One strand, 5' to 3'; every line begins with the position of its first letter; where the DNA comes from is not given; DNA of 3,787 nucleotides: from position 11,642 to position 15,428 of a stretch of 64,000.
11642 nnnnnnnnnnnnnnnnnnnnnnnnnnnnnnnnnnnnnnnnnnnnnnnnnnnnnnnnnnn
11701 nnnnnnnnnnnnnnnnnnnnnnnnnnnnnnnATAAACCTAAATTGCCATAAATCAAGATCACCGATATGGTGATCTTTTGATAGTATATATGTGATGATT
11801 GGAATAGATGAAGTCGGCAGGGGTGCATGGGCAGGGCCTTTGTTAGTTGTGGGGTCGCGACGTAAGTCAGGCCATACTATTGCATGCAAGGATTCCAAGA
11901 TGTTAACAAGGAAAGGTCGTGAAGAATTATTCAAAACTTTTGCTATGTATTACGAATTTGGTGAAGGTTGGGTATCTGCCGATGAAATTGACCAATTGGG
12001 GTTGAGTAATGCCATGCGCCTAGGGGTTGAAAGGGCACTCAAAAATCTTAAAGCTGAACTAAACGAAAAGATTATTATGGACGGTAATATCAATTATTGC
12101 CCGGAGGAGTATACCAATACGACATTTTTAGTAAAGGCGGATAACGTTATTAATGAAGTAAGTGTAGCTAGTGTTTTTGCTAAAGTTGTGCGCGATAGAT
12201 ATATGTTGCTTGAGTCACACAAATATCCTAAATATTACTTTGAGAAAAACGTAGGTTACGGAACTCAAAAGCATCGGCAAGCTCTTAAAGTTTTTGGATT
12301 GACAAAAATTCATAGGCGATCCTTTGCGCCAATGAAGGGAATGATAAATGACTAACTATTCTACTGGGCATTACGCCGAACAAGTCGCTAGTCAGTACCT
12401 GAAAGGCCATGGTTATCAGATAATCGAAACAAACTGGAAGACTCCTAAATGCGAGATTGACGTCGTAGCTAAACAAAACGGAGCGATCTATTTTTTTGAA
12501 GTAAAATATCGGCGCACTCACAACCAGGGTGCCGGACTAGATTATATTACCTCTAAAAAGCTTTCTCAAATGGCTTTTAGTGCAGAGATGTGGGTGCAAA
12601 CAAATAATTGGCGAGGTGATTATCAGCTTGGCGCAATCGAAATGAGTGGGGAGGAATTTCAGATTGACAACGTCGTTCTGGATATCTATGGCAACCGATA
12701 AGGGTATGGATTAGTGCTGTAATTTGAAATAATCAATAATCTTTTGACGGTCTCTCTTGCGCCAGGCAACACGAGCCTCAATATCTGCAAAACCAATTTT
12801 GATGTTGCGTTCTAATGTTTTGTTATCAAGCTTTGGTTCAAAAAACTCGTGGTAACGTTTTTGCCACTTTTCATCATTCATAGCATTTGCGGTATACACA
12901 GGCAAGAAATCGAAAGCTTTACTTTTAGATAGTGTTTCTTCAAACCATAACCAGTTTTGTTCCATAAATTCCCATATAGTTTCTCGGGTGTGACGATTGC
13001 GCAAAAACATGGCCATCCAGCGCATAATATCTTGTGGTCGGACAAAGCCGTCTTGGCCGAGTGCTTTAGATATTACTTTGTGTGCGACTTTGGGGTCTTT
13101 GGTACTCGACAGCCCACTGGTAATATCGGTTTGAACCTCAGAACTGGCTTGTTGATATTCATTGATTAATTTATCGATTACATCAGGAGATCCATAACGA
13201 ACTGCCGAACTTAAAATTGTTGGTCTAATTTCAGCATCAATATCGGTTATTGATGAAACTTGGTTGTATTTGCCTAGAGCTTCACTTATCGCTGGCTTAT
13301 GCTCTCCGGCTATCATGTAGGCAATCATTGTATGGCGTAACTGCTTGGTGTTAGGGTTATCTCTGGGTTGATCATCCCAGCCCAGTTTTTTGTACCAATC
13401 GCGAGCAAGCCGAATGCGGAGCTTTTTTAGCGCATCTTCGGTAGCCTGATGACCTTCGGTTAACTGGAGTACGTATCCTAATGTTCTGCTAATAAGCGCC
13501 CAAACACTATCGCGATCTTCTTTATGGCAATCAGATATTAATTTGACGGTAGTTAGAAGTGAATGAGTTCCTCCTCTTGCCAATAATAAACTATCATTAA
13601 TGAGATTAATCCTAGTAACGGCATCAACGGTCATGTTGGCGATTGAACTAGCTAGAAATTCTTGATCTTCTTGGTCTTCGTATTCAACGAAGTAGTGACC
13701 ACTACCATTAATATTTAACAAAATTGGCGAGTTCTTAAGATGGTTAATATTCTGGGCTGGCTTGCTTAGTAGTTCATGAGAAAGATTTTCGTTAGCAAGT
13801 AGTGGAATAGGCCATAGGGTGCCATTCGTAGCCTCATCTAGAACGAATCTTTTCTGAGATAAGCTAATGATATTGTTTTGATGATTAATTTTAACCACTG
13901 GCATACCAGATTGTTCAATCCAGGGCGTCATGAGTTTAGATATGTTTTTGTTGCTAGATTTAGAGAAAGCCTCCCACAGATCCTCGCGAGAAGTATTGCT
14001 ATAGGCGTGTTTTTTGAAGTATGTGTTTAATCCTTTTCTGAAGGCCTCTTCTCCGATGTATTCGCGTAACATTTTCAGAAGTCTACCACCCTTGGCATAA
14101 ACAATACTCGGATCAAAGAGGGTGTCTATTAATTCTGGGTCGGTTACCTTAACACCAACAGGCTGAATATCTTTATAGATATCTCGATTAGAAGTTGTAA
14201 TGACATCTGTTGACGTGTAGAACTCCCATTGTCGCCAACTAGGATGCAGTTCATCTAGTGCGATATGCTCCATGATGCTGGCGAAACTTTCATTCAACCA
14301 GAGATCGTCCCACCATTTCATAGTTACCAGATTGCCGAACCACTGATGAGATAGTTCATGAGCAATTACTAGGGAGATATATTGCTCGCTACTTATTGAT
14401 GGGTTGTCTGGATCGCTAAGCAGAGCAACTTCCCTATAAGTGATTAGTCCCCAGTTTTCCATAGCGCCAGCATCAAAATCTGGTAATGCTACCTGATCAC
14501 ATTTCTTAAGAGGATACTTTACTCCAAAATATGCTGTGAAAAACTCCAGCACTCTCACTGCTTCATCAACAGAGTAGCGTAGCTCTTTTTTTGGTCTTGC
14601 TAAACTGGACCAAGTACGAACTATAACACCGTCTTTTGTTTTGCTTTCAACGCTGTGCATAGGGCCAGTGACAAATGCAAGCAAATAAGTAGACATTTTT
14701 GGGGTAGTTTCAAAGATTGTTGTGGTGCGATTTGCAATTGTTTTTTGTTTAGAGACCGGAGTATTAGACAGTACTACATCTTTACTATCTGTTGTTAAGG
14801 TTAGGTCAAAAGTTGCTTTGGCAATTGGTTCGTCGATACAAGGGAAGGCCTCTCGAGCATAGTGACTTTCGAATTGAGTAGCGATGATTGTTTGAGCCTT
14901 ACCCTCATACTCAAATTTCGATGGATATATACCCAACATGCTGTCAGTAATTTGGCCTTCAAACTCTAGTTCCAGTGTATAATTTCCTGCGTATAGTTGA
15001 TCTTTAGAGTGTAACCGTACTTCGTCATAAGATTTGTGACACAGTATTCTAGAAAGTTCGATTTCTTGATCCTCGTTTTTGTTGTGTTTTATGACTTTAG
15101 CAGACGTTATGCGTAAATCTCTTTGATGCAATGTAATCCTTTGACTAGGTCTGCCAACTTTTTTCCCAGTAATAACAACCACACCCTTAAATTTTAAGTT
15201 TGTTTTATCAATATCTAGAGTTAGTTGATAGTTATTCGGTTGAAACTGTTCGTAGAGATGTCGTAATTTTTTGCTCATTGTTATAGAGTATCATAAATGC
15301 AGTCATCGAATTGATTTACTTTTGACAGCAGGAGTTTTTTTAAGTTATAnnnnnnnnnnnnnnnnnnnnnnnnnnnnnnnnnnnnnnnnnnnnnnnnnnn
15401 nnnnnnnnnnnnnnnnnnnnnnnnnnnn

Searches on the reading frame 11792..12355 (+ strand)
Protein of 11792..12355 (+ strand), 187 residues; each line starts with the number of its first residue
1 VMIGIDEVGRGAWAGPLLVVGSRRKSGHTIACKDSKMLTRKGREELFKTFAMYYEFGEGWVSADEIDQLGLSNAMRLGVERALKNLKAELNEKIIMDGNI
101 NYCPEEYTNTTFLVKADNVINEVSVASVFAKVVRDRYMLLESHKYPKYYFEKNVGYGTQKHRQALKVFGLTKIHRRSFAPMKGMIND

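Call 90: search_protein_families(library=pfam, proteins=[window:11792-12355:+], max_evalue=0.001)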
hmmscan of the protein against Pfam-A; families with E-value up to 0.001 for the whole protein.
window:11792-12355:+ (187 aa): 1 family
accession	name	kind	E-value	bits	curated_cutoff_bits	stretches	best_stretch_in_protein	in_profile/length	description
PF01351.25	RNase_HII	-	1.5e-28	100.5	25.8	1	3-180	1-198/199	Ribonuclease HII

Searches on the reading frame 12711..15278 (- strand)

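Call 90: search_protein_families(library=pfam, proteins=[window:12711-15278:-], max_evalue=0.001)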
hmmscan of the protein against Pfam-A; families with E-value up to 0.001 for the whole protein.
window:12711-15278:- (855 aa): 3 families
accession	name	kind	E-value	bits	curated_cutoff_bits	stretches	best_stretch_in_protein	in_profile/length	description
PF01433.26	Peptidase_M1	-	5.8e-81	271.7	27.7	1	235-453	1-218/218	Peptidase family M1 domain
PF11838.14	ERAP1_C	-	1.4e-54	186.1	38.2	1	519-834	2-317/318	ERAP1-like C-terminal domain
PF17900.6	Peptidase_M1_N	-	1.9e-50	172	25.8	1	13-199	1-186/186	Peptidase M1 N-terminal domain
